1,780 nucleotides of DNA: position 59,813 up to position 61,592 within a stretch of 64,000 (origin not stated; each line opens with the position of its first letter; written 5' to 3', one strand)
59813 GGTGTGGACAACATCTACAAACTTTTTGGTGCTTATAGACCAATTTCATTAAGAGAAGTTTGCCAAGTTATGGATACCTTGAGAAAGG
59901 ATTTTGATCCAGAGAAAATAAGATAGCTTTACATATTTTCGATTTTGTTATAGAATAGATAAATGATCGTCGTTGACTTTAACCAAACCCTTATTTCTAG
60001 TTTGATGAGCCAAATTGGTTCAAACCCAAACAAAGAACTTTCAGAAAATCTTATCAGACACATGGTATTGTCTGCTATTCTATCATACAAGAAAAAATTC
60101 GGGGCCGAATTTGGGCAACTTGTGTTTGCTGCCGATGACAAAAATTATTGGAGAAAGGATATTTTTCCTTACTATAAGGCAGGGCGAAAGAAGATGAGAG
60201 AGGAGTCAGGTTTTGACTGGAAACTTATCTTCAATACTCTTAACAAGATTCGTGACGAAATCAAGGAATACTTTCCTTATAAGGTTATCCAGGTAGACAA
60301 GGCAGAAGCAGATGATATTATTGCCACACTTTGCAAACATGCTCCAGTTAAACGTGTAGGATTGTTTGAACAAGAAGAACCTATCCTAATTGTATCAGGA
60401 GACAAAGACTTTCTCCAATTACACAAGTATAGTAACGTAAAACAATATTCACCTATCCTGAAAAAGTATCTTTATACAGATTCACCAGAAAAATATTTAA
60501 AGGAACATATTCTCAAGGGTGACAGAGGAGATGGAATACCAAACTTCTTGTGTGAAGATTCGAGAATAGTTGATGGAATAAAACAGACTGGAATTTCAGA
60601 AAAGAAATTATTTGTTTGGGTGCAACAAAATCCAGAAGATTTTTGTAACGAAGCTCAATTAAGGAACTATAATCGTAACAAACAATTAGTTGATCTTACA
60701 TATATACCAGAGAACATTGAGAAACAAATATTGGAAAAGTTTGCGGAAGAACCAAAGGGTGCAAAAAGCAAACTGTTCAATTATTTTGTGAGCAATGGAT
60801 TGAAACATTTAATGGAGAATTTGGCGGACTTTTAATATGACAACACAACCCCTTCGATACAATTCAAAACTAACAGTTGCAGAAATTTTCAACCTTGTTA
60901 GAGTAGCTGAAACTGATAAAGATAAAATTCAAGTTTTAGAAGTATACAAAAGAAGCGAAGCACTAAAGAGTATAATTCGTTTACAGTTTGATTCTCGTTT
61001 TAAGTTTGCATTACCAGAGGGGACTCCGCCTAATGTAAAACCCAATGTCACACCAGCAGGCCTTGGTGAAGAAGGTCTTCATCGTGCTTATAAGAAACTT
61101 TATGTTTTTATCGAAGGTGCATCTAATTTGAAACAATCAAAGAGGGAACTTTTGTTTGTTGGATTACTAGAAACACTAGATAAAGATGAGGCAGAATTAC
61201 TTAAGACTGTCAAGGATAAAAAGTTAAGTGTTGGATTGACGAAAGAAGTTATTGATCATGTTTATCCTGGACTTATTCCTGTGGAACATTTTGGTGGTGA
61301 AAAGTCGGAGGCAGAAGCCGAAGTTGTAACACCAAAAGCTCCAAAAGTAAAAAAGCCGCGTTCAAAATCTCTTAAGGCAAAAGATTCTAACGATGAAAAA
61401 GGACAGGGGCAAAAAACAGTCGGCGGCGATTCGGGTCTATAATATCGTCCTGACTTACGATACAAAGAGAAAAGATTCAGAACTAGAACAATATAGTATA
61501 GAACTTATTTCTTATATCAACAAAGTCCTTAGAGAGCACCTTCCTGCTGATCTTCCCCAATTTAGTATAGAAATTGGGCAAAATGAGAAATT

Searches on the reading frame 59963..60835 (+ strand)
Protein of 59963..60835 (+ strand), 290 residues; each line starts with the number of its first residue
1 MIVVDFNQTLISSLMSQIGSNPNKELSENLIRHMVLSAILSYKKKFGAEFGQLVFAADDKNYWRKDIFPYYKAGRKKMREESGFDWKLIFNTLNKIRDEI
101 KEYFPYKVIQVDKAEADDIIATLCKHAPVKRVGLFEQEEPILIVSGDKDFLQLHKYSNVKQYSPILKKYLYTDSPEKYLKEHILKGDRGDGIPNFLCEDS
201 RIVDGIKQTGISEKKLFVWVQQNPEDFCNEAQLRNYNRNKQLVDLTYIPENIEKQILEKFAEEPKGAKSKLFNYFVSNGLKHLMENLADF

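Call 9: search_protein_families(library=pfam, proteins=[window:59963-60835:+])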
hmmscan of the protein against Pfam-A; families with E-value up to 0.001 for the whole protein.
window:59963-60835:+ (290 aa): 2 families
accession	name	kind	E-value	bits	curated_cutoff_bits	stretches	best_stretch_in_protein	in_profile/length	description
PF02739.22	5_3_exonuc_N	-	1.8e-17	64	34.3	1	39-164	40-147/164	5'-3' exonuclease, N-terminal resolvase-like domain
PF09293.15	RNaseH_C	-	9.5e-14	52.3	25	1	174-290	2-124/124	T4 RNase H, C terminal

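Call 48: find_homologous_proteins(query=window:59963-60835:+, max_evalue=1e-20)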
Query window:59963-60835:+ (290 aa): 7999 proteins with E <= 1e-20 among 8000 candidates; the best 120 are listed.
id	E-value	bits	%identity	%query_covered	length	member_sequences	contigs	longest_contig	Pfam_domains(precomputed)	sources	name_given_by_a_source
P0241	1.3e-191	653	100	100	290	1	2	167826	PF02739.23,PF09293.16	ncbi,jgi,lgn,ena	-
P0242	7.7e-132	457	69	100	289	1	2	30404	PF02739.23,PF09293.16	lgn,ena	-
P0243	9.8e-130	450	69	98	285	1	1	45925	PF02739.23,PF09293.16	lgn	-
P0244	3.7e-124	432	66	100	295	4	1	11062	PF02739.23,PF09293.16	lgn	-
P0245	1.3e-120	420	64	100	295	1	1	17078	PF02739.23,PF09293.16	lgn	-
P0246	5.7e-118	412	62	100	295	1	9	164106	PF02739.23,PF09293.16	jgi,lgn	-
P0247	5.2e-117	408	64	100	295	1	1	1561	PF02739.23,PF09293.16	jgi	jgi:hypothetical protein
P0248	1.1e-116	407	61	100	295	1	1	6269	PF02739.23,PF09293.16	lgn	-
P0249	1.2e-116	407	63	100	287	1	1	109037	PF02739.23,PF09293.16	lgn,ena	-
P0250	1.5e-116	407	62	100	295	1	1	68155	PF02739.23,PF09293.16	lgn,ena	-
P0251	4.3e-116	405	62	100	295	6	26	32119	PF02739.23,PF09293.16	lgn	-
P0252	7.0e-116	405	60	100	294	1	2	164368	PF02739.23,PF09293.16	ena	-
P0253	4.7e-115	402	61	100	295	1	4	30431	PF02739.23,PF09293.16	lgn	-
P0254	6.8e-115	402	61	100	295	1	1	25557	PF02739.23,PF09293.16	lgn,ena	-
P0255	7.1e-115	401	62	100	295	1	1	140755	PF02739.23,PF09293.16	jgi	jgi:5'-3' exonuclease, N-terminal resolvase-like domain/T4 RNase H, C terminal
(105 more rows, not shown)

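Call 51: find_related_loci(query=A3, collection=viral_contigs, flank=1500)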
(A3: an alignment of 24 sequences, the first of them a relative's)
Query A3 (290 aa) in viral_contigs; peptide patterns used: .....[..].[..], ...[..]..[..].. (x = any residue, [..] = any of these).
599 stretches matched a pattern (row limit reached: there are more); 591 encode a relative of the query (tblastn E <= 1e-3); the best 80 are kept; 80 distinct loci.
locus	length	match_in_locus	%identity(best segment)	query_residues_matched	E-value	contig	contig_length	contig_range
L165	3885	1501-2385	57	1-290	5e-112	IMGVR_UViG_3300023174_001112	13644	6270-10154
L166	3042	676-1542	56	1-290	4e-110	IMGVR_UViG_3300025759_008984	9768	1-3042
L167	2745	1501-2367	56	1-290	2e-110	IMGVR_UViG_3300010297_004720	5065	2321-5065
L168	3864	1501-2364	57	1-290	1e-108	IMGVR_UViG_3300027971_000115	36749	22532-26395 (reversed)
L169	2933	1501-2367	54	1-290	7e-110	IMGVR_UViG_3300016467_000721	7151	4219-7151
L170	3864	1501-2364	54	1-290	9e-108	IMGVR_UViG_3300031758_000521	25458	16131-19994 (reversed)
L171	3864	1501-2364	56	1-290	1e-105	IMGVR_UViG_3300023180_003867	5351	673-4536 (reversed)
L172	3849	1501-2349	54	1-290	4e-105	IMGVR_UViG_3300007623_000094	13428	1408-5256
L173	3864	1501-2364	54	1-290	9e-105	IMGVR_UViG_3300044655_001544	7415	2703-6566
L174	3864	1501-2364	54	1-290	2e-104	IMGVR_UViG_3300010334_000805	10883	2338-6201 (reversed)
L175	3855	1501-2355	54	1-290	2e-104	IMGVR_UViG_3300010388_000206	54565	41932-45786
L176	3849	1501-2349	52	1-290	2e-104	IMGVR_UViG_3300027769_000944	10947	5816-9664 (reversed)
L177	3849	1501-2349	54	1-290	5e-104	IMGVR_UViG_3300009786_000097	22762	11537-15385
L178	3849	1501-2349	52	1-290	2e-103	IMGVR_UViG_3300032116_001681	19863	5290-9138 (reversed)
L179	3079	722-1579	53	1-290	2e-103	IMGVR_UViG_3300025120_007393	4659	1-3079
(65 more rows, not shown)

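Call 53: find_encoding_contigs(protein=P0242, flank=10000, max_places=2)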
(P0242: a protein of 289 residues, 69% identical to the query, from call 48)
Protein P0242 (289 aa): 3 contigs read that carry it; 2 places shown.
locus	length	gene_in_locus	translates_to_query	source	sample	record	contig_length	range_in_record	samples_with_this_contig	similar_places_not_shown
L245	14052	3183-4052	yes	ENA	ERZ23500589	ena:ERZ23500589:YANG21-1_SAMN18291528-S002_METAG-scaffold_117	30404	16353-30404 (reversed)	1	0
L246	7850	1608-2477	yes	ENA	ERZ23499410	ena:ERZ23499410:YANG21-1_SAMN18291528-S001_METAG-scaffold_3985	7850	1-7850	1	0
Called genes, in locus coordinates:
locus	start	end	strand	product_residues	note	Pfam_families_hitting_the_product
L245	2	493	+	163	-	?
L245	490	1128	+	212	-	PF03167:UDG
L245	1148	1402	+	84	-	-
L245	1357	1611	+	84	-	-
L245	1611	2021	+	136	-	-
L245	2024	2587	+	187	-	-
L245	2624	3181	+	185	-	-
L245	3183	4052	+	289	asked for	PF02739:5_3_exonuc_N, PF09293:RNaseH_C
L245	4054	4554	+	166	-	PF20025:DUF6433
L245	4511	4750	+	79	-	-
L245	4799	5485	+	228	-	-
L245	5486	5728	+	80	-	-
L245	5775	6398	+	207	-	-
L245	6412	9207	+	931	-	-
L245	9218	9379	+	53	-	-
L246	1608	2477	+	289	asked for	PF02739:5_3_exonuc_N, PF09293:RNaseH_C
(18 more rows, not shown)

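Call 54: find_encoding_contigs(protein=P0243, flank=10000, max_places=2)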
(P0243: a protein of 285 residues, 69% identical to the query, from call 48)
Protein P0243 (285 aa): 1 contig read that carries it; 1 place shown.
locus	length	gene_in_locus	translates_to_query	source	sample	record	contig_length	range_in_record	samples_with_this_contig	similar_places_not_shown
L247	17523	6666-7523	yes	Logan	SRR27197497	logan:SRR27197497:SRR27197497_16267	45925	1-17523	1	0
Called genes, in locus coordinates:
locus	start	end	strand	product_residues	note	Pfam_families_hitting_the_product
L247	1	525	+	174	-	?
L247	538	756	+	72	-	-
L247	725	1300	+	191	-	-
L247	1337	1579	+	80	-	-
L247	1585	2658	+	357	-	-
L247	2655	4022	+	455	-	PF00929:RNase_T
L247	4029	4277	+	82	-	-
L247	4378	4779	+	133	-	PF00472:RF-1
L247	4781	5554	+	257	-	PF00149:Metallophos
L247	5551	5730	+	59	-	-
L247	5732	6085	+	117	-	-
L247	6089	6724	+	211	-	PF12850:Metallophos_2 (weak)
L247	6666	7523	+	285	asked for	PF02739:5_3_exonuc_N, PF09293:RNaseH_C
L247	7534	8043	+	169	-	PF04675:DNA_ligase_A_N (weak), PF20025:DUF6433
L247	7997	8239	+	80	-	-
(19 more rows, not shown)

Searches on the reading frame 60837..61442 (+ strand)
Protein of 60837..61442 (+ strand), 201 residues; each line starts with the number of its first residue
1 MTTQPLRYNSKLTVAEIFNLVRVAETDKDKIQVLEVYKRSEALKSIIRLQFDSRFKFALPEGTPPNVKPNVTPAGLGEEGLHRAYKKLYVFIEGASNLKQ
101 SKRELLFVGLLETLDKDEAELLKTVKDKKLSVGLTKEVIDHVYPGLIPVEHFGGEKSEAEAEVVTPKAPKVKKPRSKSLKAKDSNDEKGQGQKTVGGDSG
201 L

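Call 36: search_protein_families(library=phrogs, proteins=[window:60837-61442:+], max_evalue=0.00001)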
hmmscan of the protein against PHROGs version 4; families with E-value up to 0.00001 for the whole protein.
window:60837-61442:+ (201 aa): 2 families
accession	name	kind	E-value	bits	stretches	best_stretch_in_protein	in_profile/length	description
phrog_461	-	unknown function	1.3e-34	120.2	1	8-146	6-146/152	-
phrog_17006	-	unknown function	5e-16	59.8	1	59-145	4-92/99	-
